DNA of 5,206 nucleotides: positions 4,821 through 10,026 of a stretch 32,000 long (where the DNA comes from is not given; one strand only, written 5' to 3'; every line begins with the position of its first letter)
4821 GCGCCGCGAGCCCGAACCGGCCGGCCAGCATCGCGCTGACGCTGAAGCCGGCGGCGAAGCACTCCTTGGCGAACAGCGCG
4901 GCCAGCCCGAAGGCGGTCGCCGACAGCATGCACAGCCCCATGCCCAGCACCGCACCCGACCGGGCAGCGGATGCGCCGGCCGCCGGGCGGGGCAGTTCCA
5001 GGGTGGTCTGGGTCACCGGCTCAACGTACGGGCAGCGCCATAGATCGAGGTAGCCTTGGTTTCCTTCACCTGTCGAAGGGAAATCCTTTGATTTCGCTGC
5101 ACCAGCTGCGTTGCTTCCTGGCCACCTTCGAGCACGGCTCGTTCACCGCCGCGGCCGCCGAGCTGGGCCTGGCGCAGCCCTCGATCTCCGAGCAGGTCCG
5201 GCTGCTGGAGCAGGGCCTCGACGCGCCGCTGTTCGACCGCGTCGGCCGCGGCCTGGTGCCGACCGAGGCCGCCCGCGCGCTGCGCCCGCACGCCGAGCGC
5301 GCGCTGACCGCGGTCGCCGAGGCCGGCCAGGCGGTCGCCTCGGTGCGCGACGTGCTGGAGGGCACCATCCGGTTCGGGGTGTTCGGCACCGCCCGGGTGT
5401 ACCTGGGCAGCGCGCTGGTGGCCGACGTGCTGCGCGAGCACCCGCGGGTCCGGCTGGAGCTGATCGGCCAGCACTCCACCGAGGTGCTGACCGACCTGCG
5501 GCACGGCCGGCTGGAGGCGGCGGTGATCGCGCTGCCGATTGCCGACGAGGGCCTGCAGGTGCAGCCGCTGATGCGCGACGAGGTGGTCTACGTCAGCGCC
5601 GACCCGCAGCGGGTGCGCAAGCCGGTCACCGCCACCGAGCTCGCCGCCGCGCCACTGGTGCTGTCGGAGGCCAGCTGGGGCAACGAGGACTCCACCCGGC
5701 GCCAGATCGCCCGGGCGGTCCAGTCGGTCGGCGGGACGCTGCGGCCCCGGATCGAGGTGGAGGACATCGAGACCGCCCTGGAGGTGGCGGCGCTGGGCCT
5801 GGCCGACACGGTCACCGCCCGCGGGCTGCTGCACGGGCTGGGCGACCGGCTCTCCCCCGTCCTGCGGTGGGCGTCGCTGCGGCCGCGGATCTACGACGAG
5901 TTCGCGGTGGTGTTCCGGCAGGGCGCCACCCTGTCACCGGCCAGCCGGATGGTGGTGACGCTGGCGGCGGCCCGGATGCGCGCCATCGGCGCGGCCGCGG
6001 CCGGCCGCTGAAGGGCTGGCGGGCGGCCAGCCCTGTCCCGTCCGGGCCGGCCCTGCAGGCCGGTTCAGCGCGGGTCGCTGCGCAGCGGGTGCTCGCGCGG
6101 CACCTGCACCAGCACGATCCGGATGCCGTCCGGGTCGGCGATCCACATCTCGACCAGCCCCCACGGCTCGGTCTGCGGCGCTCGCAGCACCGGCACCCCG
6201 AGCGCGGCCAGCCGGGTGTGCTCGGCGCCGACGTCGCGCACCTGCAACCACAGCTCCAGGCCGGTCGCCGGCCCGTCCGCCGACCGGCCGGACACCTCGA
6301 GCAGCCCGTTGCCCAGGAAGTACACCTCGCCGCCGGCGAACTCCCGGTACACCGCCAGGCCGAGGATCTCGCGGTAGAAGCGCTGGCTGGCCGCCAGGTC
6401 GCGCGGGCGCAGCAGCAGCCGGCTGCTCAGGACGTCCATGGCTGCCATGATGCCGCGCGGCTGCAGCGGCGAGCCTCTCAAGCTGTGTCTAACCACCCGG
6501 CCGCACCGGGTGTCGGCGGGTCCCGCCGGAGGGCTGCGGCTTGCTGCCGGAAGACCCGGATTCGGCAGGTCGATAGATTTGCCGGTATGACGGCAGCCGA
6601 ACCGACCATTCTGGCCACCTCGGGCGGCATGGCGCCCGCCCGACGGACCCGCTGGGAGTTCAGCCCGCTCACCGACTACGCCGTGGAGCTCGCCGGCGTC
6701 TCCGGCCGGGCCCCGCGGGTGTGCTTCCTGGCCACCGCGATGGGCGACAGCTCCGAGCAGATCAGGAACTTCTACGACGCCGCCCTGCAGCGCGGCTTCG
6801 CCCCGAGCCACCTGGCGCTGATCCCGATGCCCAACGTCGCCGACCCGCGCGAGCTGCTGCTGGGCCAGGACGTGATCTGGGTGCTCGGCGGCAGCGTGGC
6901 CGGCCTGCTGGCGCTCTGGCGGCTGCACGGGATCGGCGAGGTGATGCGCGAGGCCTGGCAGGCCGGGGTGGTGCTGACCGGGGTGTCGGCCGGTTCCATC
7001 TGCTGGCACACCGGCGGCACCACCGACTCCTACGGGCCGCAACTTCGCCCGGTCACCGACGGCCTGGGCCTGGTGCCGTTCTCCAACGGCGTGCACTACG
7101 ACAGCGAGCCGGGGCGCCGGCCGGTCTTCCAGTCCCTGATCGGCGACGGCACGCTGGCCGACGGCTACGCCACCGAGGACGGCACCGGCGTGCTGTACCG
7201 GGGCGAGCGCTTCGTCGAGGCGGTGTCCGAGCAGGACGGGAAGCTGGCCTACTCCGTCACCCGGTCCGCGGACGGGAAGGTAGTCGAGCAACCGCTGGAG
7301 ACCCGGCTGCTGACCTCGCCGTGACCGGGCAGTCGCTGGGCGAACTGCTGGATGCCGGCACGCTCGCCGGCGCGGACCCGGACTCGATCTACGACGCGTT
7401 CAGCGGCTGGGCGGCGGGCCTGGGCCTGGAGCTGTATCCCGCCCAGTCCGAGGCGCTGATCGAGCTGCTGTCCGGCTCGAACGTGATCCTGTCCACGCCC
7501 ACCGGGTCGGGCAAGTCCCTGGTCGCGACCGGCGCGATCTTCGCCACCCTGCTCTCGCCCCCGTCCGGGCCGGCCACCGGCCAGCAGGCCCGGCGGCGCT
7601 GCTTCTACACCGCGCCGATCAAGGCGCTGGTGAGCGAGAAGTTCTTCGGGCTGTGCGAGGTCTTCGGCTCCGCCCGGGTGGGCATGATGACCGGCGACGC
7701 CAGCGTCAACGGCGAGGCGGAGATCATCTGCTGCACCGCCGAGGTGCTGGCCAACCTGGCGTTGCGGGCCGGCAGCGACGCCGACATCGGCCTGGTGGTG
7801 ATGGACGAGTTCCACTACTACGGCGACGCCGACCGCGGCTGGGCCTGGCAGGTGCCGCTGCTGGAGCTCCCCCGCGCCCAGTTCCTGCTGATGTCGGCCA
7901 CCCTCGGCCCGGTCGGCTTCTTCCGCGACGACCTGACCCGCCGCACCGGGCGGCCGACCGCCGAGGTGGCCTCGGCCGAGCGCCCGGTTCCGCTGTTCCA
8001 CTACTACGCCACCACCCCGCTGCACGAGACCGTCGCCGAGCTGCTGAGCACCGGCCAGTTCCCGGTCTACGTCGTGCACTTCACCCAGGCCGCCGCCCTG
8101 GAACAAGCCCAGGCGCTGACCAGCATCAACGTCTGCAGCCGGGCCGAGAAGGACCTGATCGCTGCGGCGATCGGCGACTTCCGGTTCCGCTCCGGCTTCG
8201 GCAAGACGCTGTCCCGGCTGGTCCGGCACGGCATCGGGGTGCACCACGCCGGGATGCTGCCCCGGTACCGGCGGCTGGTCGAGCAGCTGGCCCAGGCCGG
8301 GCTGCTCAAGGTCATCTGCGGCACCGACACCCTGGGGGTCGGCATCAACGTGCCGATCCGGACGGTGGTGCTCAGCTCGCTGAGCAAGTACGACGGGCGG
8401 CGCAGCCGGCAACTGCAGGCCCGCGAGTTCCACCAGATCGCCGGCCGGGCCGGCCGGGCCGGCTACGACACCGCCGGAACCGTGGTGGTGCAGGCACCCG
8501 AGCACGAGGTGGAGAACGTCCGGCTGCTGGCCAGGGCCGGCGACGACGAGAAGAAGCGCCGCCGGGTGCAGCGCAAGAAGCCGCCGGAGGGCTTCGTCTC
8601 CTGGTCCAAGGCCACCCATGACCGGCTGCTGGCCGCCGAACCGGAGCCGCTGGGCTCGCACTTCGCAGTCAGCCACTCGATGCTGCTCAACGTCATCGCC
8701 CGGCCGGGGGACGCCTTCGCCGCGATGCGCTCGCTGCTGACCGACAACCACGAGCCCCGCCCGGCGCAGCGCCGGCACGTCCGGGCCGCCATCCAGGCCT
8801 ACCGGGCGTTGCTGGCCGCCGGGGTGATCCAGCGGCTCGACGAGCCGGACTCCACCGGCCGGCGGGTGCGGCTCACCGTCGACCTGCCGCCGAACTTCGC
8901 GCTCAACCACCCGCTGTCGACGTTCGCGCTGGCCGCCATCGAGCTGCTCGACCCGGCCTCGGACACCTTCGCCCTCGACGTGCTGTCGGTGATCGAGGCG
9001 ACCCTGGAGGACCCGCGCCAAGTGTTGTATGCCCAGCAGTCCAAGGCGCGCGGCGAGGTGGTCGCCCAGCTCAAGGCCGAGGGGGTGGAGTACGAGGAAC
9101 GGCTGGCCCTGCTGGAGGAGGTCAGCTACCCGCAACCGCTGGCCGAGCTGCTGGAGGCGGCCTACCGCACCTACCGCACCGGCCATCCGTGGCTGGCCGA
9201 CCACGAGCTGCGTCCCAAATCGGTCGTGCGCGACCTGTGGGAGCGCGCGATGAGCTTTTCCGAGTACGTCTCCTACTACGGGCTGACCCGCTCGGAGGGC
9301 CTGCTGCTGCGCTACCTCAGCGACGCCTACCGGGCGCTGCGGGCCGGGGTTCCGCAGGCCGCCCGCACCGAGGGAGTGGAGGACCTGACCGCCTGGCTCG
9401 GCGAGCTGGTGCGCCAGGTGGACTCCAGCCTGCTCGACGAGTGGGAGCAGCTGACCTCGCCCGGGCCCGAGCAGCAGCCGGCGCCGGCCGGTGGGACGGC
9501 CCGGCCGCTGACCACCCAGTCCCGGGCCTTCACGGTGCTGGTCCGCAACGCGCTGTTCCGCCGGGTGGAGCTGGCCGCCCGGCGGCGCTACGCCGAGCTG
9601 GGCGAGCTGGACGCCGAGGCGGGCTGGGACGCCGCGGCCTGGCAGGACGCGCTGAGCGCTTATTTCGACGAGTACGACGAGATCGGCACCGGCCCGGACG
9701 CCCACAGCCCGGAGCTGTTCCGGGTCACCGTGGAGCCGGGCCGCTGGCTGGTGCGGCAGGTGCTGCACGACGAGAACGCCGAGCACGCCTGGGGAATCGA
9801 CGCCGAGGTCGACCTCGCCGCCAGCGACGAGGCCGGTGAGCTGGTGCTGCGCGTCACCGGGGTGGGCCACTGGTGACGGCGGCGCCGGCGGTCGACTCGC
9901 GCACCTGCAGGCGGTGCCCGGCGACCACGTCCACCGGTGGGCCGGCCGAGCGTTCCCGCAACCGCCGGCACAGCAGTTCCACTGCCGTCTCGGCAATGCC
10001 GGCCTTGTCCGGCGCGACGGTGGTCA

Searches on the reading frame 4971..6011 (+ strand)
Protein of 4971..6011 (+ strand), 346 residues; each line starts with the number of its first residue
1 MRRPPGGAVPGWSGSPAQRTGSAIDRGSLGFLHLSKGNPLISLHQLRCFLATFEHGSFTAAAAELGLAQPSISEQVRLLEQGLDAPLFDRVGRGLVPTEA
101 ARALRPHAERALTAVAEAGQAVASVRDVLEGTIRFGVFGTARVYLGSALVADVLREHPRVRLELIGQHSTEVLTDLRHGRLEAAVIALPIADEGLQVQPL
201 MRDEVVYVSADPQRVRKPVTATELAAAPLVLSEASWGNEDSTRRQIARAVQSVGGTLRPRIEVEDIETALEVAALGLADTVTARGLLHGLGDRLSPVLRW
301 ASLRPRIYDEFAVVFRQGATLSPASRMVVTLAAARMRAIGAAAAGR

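Call 12: search_protein_families(library=pfam, proteins=[window:4971-6011:+], max_evalue=0.001)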
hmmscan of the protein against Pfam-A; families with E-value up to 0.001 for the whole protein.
window:4971-6011:+ (346 aa): 2 families
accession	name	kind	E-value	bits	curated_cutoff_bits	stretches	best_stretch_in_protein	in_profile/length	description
PF03466.25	LysR_substrate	-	3.3e-27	95.7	28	1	128-335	3-207/209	LysR substrate binding domain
PF00126.33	HTH_1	-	3.5e-21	75.4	26.6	1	43-102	1-60/60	Bacterial regulatory helix-turn-helix protein, lysR family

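Call 29: search_protein_families(library=padloc, proteins=[window:4971-6011:+], max_evalue=0.01)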
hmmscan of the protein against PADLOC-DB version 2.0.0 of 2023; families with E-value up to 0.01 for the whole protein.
window:4971-6011:+ (346 aa): 0 families

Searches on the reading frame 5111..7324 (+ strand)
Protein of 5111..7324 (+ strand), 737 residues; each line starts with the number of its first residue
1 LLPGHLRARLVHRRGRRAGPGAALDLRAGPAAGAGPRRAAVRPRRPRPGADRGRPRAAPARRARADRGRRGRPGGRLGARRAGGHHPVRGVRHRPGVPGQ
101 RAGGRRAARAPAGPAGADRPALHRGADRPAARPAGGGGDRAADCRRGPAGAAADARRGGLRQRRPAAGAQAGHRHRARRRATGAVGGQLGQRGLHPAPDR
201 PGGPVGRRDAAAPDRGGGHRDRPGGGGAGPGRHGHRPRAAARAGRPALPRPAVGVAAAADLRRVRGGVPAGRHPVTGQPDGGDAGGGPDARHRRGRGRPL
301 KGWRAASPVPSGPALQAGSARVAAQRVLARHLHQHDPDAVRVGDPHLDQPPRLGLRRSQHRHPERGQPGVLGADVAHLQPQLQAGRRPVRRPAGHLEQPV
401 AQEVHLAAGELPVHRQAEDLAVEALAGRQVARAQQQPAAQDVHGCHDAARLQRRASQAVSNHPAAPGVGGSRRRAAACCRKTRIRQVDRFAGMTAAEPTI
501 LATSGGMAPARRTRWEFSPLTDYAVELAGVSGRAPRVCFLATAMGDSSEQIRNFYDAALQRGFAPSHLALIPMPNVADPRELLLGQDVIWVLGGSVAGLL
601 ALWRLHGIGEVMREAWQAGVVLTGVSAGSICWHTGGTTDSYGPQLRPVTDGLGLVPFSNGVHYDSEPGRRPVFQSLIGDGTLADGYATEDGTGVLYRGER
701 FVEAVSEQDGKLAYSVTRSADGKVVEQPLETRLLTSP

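Call 12: search_protein_families(library=pfam, proteins=[window:5111-7324:+], max_evalue=0.001)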
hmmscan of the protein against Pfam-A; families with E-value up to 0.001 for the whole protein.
window:5111-7324:+ (737 aa): 1 family
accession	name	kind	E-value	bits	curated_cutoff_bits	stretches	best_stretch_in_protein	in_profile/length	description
PF03575.23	Peptidase_S51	-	2.6e-27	96.3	23.9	1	527-701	25-203/206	Peptidase family S51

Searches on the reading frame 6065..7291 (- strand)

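Call 12: search_protein_families(library=pfam, proteins=[window:6065-7291:-], max_evalue=0.001)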
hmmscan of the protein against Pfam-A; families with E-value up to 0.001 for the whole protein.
window:6065-7291:- (408 aa): 3 families
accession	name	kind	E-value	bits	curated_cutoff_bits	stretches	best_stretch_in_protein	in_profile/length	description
PF00903.31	Glyoxalase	-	2e-12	48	20.6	1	292-393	5-120/121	Glyoxalase/Bleomycin resistance protein/Dioxygenase superfamily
PF18029.7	Glyoxalase_6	-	4e-05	24.7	23.6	1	296-392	6-103/106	Glyoxalase-like domain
PF12681.13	Glyoxalase_2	-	0.00049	20.5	30.1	0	293-391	5-110/118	Glyoxalase-like domain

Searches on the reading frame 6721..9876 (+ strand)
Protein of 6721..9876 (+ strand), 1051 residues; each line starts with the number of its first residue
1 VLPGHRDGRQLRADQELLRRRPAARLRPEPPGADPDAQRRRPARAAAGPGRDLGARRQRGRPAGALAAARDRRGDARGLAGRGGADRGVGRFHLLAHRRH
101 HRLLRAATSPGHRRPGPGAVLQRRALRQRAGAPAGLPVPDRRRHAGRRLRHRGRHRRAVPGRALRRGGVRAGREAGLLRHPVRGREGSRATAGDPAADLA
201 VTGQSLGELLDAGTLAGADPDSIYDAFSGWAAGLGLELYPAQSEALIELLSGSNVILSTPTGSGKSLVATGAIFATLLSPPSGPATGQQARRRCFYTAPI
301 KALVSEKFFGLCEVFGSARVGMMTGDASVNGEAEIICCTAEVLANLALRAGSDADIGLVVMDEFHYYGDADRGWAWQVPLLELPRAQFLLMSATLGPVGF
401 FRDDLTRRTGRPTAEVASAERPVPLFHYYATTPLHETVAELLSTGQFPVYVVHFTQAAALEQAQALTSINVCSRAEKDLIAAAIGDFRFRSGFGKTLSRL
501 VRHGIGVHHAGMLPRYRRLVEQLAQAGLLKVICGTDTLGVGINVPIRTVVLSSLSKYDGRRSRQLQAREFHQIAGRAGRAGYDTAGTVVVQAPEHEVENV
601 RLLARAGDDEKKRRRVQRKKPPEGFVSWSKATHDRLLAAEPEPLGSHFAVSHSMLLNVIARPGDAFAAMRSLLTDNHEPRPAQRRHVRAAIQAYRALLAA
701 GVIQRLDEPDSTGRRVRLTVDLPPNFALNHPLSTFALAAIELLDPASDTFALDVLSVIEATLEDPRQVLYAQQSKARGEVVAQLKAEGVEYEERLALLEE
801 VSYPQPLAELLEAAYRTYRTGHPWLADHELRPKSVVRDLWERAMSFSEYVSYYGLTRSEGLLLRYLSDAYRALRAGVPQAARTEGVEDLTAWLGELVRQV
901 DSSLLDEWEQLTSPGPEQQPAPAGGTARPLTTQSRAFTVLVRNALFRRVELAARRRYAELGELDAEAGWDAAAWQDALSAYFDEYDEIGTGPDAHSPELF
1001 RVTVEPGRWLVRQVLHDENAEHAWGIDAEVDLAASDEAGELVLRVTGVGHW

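Call 12: search_protein_families(library=pfam, proteins=[window:6721-9876:+], max_evalue=0.001)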
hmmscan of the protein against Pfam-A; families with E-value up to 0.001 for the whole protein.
window:6721-9876:+ (1051 aa): 5 families
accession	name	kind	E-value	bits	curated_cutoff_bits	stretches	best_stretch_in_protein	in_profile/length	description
PF12029.13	DUF3516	-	1.1e-209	697.8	25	1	592-1047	1-463/464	Domain of unknown function (DUF3516)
PF00270.35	DEAD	-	9.4e-20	71.4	26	1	240-396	2-161/167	DEAD/DEAH box helicase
PF00271.37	Helicase_C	-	5.3e-07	30.3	23.5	1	502-581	39-110/110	Helicase conserved C-terminal domain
PF22527.2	DEXQc_Suv3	-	1.7e-06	28.1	27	1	292-384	38-122/154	DEXQ-box helicase domain of Suv3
PF04851.21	ResIII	-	3.1e-05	24.4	22.5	1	236-395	2-162/164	Type III restriction enzyme, res subunit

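Call 29: search_protein_families(library=padloc, proteins=[window:6721-9876:+], max_evalue=0.01)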
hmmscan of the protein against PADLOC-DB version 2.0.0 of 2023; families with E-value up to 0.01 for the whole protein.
window:6721-9876:+ (1051 aa): 34 families (the best 25 are shown)
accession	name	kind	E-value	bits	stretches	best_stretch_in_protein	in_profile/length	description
PDLC04531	PDC-M23B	-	1.4e-28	97.5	2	438-596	562-716/1060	-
PDLC00194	HamB1|HamB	-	2.2e-24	83.4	1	491-595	548-654/995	DEAD-box helicase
PDLC00192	HamB1|HamB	-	3.5e-23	79.2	2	498-590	577-665/1104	DEAD-box helicase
PDLC00174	HamB1|HamB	-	2.4e-22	76.6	2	499-594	618-709/1163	DEAD-box helicase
PDLC00186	HamB1|HamB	-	2.3e-19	66.9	2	496-590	440-531/864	DEAD-box helicase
PDLC00187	HamB1|HamB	-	7.2e-19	65.6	2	497-589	427-516/851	DEAD-box helicase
PDLC00188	HamB1|HamB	-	6.9e-18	62.1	1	495-593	564-658/1037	DEAD-box helicase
PDLC00200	HamB2|HamB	-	1.6e-17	60.9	2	497-596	440-536/865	DEAD-box helicase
PDLC04532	PDC-M23B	-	4.5e-17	59.3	1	497-598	631-732/817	-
PDLC03960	SngC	-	1.1e-14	52.1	1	228-581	20-362/720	-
PDLC00185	HamB1|HamB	-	1.4e-13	47.7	2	497-588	435-522/871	DEAD-box helicase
PDLC00178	HamB1|HamB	-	1.7e-13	47.4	1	501-593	571-659/830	DEAD-box helicase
PDLC00201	HamB2|HamB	-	2.2e-13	47.5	2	497-595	348-444/721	DEAD-box helicase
PDLC00190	HamB1|HamB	-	4.9e-13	46.4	1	495-595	423-519/866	DEAD-box helicase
PDLC00180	HamB1|HamB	-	2.1e-12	44.4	2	497-591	346-436/709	DEAD-box helicase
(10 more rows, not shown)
